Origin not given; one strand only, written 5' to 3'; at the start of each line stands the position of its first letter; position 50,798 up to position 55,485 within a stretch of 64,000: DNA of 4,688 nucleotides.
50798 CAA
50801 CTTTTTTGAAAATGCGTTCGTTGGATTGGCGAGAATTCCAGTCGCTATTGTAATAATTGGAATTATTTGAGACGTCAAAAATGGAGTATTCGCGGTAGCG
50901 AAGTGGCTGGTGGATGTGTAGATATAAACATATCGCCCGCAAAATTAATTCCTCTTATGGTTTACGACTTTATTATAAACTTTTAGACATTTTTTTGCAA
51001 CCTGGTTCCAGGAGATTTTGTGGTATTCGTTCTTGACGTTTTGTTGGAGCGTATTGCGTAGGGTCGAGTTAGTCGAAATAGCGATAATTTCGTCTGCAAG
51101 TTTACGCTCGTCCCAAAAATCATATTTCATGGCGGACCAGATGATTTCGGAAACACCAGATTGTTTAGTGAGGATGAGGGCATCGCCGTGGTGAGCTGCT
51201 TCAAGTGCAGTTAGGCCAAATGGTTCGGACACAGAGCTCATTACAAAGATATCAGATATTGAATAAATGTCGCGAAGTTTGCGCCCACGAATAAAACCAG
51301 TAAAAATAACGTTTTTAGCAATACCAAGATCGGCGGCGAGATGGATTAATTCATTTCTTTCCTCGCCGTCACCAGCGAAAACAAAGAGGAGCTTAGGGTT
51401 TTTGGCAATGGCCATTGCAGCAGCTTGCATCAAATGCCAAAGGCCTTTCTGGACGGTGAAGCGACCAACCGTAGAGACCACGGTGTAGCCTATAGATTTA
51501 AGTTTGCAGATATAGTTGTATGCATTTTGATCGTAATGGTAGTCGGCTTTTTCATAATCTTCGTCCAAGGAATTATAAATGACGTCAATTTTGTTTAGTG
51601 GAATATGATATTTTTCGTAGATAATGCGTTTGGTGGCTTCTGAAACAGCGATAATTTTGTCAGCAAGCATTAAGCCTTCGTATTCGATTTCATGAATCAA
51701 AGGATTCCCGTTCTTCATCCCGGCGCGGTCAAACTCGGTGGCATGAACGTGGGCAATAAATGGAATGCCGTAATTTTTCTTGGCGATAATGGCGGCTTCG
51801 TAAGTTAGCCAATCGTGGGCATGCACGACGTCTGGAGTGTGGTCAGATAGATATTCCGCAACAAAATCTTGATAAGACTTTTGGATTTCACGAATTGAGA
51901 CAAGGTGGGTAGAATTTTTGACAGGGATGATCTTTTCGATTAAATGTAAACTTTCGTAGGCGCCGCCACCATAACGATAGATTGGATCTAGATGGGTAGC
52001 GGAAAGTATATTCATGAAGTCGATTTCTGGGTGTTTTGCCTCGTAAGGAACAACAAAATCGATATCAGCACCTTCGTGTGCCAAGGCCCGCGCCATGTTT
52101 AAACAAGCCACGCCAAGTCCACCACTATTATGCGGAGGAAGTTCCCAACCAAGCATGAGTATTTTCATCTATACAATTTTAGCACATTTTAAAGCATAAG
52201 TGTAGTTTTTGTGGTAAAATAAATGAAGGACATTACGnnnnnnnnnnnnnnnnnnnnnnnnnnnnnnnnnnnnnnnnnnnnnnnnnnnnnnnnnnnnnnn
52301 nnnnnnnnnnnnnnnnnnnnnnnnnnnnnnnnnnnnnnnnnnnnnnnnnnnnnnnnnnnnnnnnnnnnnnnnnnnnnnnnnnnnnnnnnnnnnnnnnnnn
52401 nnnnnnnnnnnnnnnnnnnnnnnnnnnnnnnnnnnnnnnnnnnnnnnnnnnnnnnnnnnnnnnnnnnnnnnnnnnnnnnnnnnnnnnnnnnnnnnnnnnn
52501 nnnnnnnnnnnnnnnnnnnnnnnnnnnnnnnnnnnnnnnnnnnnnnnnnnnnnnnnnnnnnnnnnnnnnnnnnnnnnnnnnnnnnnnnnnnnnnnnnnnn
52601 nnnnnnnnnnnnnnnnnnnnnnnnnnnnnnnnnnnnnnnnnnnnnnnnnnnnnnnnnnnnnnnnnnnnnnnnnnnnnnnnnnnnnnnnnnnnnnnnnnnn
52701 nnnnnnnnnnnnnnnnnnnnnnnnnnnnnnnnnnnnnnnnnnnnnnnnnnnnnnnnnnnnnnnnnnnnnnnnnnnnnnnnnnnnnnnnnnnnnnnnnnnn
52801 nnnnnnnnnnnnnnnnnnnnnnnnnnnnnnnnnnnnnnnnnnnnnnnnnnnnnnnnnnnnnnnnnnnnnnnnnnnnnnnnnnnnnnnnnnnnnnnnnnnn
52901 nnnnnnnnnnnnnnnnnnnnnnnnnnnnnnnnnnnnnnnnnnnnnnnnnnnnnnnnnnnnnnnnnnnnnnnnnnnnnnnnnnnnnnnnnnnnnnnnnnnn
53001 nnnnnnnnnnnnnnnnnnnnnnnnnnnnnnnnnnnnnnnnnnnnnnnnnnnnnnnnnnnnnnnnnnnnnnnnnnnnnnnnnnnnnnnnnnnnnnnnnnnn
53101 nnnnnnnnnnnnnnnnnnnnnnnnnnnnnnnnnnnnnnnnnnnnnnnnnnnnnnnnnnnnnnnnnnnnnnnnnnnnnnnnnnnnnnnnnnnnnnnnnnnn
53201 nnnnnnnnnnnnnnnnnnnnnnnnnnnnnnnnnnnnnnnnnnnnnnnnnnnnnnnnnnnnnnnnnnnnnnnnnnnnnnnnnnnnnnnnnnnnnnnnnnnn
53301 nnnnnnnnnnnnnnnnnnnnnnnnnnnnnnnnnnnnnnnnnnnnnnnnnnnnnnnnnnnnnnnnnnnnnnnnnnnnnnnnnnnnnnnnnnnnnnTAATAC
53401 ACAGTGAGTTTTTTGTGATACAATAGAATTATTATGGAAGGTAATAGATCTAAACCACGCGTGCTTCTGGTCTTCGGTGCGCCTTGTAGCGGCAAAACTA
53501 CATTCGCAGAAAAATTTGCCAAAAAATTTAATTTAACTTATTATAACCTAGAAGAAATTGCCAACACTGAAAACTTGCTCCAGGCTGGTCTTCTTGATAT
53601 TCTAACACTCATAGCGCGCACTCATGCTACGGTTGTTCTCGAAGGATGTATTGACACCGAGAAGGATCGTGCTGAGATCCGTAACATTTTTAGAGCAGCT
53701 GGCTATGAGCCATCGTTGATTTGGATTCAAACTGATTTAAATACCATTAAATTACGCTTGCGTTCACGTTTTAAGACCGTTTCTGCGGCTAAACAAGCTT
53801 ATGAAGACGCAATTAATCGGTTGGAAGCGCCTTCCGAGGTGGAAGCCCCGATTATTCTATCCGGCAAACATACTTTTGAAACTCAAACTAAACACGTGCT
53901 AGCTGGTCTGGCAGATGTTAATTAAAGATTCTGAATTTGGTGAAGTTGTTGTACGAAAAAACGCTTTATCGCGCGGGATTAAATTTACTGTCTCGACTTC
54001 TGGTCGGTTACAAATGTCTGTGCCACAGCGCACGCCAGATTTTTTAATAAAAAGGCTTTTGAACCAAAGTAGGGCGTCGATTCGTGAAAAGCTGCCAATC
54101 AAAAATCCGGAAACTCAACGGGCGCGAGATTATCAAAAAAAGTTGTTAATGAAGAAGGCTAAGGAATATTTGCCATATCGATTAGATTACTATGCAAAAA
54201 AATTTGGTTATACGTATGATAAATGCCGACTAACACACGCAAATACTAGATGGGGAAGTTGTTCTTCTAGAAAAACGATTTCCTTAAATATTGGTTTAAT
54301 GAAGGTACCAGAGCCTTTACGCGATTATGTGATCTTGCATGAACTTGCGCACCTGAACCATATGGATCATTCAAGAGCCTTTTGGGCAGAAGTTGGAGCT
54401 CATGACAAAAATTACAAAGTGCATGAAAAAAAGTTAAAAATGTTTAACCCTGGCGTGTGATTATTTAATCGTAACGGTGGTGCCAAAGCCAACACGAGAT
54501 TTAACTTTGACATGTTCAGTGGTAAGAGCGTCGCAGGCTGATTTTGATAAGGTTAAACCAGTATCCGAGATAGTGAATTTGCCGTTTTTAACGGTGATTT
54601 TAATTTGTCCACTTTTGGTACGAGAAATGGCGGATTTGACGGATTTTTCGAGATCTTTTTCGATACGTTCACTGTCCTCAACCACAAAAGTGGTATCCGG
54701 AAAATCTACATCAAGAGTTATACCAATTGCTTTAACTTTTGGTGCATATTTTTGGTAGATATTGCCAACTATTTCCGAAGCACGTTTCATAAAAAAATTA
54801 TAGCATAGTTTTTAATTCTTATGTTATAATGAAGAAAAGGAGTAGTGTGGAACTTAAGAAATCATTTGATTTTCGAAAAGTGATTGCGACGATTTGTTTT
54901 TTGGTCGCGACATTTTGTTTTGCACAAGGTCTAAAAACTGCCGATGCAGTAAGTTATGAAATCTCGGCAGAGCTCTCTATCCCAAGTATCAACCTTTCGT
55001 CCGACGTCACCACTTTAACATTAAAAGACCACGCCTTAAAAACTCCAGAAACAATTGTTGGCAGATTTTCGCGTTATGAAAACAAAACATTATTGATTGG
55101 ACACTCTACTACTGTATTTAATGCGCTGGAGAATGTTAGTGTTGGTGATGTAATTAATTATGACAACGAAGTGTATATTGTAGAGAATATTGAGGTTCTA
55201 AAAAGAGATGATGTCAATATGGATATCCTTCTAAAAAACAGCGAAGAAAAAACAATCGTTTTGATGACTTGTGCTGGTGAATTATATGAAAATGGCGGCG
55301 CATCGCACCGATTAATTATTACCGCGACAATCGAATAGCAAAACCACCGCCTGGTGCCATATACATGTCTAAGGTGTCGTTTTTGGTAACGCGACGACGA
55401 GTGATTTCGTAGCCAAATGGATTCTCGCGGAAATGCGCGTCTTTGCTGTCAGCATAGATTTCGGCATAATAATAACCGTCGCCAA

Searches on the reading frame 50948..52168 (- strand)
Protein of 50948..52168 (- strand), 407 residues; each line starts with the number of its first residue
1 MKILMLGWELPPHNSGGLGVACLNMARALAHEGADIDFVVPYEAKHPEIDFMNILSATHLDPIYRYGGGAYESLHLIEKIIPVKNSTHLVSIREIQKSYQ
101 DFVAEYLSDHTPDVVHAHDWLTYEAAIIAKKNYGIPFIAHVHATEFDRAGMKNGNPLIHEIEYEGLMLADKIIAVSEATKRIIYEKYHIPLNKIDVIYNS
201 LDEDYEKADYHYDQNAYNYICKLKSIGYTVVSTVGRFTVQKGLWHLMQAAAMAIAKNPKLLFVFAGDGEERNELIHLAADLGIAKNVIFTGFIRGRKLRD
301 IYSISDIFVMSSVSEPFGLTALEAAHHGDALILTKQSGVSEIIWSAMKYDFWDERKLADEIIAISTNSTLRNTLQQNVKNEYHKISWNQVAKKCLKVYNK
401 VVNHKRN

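Call 62: search_protein_families(library=pfam, proteins=[window:50948-52168:-], max_evalue=0.001)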
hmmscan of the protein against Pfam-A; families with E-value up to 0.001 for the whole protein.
window:50948-52168:- (407 aa): 7 families
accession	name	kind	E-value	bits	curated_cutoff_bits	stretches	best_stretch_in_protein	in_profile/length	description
PF00534.26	Glycos_transf_1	-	3.1e-27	95.6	26.4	1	229-380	16-171/172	Glycosyl transferases group 1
PF13439.12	Glyco_transf_4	-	1.3e-23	84.3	28.5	1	16-204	2-169/170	Glycosyltransferase Family 4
PF13692.12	Glyco_trans_1_4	-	8e-22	78.5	27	1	230-365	3-140/142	Glycosyl transferases group 1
PF08323.17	Glyco_transf_5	-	9.8e-17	61.9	22.7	1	2-186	1-227/239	Starch synthase catalytic domain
PF13579.12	Glyco_trans_4_4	-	1.8e-16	61.3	29.7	1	16-199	1-157/158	Glycosyl transferase 4-like domain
PF20706.3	GT4-conflict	-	1.2e-08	34.8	26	1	296-350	273-327/385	Family 4 Glycosyltransferase in conflict systems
PF13477.12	Glyco_trans_4_2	-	0.00074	20.1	23.4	0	79-174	46-137/139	Glycosyl transferase 4-like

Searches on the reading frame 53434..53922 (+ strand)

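Call 62: search_protein_families(library=pfam, proteins=[window:53434-53922:+], max_evalue=0.001)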
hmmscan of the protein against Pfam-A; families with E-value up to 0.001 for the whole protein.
window:53434-53922:+ (163 aa): 6 families
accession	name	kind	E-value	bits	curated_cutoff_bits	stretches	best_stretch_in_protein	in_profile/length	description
PF13671.12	AAA_33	-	2.6e-11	44.5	27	1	10-131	1-137/143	AAA domain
PF06414.18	Zeta_toxin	-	1.3e-07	31.7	22.3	0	5-36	13-43/199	Zeta toxin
PF13238.12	AAA_18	-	5.9e-06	27.2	29.4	0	12-48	2-37/128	AAA domain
PF08433.16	KTI12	-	4.2e-05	23.6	22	1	11-38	4-31/271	Chromatin associated protein KTI12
PF13207.12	AAA_17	-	0.00023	21.9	27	1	14-39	1-30/136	AAA domain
PF13173.12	AAA_14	-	0.00042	20.8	27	1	8-58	2-55/129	AAA domain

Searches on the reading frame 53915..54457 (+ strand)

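Call 62: search_protein_families(library=pfam, proteins=[window:53915-54457:+], max_evalue=0.001)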
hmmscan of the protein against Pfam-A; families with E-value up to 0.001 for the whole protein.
window:53915-54457:+ (181 aa): 2 families
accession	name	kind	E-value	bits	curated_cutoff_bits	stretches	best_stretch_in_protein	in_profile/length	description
PF01863.23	YgjP-like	-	1.4e-38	133.5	26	1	65-175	95-205/207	YgjP-like, metallopeptidase domain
PF10263.15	SprT-like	-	6.1e-05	23.3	25.6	1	109-175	26-96/108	SprT-like family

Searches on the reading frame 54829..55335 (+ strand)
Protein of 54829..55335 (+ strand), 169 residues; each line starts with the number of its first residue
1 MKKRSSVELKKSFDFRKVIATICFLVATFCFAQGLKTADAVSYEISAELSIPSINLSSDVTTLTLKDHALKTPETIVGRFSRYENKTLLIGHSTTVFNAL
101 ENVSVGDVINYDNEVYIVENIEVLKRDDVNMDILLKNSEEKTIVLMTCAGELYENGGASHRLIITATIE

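Call 64: search_protein_families(library=pfam, proteins=[window:54829-55335:+], max_evalue=0.1)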
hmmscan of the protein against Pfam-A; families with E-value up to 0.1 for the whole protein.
window:54829-55335:+ (169 aa): 1 family
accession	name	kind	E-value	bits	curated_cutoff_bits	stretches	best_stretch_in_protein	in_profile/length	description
PF04203.18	Sortase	-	6.4e-12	45.8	26.6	1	49-167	1-123/125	Sortase domain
